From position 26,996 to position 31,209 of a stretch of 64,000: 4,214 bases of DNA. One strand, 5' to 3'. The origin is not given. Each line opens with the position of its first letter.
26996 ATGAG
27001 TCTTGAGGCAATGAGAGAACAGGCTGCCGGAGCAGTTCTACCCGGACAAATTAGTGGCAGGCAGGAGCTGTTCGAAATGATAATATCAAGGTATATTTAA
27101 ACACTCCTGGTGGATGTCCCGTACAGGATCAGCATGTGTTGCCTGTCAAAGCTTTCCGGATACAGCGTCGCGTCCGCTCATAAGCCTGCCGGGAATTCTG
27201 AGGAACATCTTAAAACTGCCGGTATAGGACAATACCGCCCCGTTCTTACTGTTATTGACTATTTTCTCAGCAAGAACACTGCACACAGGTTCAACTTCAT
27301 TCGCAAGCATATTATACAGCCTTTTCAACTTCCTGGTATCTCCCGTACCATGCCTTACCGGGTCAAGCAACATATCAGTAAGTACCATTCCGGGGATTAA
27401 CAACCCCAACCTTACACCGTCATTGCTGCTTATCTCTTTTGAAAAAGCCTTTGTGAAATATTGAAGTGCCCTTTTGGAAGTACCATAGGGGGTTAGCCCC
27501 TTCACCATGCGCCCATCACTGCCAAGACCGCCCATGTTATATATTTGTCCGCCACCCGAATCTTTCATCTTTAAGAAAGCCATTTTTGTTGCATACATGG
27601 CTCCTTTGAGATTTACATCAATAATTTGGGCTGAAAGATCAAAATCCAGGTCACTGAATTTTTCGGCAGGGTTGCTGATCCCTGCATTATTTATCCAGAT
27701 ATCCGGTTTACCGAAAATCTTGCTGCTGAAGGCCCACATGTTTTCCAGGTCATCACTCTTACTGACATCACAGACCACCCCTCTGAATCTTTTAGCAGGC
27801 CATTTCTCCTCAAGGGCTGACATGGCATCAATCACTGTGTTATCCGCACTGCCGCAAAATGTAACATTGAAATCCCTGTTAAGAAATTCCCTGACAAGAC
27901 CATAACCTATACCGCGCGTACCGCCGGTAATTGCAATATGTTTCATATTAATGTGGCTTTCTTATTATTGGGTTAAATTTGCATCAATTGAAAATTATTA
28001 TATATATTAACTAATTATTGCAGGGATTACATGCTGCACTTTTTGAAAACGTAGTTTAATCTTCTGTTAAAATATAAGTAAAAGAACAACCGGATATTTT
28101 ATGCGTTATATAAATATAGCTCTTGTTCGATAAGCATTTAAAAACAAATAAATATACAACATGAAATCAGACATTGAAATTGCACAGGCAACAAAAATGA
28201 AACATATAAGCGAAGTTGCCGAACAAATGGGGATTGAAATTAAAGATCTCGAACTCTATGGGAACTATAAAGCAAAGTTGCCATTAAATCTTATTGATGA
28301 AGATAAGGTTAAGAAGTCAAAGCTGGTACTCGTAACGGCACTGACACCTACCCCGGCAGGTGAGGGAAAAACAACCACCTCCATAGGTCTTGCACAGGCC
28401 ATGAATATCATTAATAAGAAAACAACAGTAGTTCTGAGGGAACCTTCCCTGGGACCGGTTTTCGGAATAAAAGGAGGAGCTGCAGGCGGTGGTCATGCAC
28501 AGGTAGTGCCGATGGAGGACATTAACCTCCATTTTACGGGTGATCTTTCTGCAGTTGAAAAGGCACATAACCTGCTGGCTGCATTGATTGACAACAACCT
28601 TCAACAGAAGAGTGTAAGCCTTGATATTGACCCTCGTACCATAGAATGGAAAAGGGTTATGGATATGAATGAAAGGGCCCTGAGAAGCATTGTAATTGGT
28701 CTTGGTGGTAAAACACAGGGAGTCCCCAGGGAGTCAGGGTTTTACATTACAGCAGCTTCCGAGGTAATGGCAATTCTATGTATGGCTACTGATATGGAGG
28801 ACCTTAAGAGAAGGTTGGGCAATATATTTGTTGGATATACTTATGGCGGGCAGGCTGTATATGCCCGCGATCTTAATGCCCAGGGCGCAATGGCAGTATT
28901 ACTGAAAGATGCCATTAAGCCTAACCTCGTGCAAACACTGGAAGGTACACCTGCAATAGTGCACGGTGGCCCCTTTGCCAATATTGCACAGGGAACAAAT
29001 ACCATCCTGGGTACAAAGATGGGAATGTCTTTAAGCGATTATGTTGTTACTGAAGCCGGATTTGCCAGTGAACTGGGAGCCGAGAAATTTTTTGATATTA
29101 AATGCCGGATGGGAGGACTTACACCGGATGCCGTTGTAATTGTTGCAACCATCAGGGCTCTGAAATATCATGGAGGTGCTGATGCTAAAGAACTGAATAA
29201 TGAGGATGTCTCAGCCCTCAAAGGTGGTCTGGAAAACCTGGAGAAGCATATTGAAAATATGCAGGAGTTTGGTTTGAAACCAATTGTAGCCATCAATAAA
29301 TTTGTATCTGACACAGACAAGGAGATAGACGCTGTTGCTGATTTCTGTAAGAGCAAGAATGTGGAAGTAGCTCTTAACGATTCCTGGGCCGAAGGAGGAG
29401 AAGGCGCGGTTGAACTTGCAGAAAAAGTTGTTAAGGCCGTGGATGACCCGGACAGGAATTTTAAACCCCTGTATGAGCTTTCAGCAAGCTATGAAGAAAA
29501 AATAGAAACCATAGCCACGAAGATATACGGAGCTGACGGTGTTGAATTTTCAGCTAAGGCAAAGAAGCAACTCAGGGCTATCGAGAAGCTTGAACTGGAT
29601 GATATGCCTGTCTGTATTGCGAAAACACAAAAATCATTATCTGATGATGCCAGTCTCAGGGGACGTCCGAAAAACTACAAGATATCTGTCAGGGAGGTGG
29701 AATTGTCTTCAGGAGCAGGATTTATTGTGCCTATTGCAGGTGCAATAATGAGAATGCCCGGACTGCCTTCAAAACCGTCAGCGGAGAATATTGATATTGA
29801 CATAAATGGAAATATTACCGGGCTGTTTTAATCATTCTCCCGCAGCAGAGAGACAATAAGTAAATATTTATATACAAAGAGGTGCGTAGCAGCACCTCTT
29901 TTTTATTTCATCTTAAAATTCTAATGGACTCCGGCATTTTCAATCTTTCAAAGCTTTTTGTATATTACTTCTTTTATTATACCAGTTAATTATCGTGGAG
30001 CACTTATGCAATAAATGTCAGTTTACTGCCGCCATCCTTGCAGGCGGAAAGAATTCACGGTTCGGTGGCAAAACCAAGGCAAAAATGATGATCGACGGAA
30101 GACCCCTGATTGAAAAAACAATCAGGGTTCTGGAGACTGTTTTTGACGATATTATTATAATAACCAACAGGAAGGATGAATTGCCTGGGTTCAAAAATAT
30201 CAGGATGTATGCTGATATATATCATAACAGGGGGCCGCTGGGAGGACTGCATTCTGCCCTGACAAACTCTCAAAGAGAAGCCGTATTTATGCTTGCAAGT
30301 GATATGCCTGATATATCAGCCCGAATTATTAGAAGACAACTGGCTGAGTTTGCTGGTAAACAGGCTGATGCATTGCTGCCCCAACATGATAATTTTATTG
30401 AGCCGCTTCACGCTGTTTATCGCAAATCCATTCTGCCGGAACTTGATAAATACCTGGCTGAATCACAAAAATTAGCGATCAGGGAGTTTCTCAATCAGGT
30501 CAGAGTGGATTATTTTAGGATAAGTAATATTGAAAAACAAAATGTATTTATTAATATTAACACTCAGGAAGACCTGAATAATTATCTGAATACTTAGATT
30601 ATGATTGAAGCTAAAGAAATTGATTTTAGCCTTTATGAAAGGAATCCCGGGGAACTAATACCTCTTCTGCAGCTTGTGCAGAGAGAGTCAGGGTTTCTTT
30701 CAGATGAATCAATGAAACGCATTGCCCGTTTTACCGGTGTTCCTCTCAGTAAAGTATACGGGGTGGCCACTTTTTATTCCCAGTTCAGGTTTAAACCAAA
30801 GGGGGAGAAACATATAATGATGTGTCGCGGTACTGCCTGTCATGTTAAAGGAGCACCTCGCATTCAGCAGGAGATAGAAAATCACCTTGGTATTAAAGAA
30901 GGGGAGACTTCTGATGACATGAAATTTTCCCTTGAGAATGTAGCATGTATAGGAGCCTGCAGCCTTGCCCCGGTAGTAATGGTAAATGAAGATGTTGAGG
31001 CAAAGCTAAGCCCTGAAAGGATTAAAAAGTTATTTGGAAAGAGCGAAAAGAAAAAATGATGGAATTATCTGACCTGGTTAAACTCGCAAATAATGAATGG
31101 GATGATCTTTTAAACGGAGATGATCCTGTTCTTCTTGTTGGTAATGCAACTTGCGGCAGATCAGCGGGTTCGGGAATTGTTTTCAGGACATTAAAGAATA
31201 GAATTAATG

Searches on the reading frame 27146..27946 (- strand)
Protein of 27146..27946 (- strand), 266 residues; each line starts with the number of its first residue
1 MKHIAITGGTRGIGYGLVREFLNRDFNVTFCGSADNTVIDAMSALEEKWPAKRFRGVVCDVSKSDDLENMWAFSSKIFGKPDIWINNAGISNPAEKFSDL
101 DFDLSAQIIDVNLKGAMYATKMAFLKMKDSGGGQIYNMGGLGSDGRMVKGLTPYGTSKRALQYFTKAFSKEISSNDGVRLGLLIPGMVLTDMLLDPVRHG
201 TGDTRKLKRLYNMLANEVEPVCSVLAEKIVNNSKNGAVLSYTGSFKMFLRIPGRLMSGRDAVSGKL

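Call 29: search_protein_families(library=pfam, proteins=[window:27146-27946:-], max_evalue=0.001)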
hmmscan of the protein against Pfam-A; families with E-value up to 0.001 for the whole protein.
window:27146-27946:- (266 aa): 4 families
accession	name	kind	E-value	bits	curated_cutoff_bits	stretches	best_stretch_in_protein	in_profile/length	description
PF00106.31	adh_short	-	5.1e-36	124.4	26.6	1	2-193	1-187/195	short chain dehydrogenase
PF13561.12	adh_short_C2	-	1.8e-26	93.7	27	1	11-195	6-182/236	Enoyl-(Acyl carrier protein) reductase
PF23441.1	SDR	-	8.9e-05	22.4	27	1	4-192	10-198/258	SDR-like rossmann domain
PF01370.27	Epimerase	-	0.00048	20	20.9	1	4-171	1-159/240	NAD dependent epimerase/dehydratase family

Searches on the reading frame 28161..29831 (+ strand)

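Call 29: search_protein_families(library=pfam, proteins=[window:28161-29831:+], max_evalue=0.001)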
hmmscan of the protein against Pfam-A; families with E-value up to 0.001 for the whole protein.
window:28161-29831:+ (556 aa): 2 families
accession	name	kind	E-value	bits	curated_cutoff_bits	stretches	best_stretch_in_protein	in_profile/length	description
PF01268.25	FTHFS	-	3.3e-265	881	27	1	2-556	1-556/556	Formate--tetrahydrofolate ligase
PF01656.29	CbiA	-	0.00052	20.4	25.4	0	66-396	8-100/125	CobQ/CobB/MinD/ParA nucleotide binding domain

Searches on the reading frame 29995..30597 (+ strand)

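Call 29: search_protein_families(library=pfam, proteins=[window:29995-30597:+], max_evalue=0.001)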
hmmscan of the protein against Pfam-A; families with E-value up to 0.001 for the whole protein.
window:29995-30597:+ (200 aa): 1 family
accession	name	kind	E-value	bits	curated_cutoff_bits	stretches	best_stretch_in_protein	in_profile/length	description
PF12804.13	NTP_transf_3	-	8.8e-34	117.4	27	1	12-167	1-155/160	MobA-like NTP transferase domain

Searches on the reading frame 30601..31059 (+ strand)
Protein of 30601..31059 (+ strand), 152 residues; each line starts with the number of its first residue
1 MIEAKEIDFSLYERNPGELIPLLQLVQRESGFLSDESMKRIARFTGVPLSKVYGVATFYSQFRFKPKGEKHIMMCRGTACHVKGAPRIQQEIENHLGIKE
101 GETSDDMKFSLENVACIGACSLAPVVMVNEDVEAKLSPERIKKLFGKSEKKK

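Call 29: search_protein_families(library=pfam, proteins=[window:30601-31059:+], max_evalue=0.001)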
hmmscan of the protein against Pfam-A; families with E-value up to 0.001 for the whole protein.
window:30601-31059:+ (152 aa): 1 family
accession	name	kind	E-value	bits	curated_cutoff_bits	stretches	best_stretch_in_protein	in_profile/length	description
PF01257.25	2Fe-2S_thioredx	-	1.5e-50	171.2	24.8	1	11-145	7-141/145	Thioredoxin-like [2Fe-2S] ferredoxin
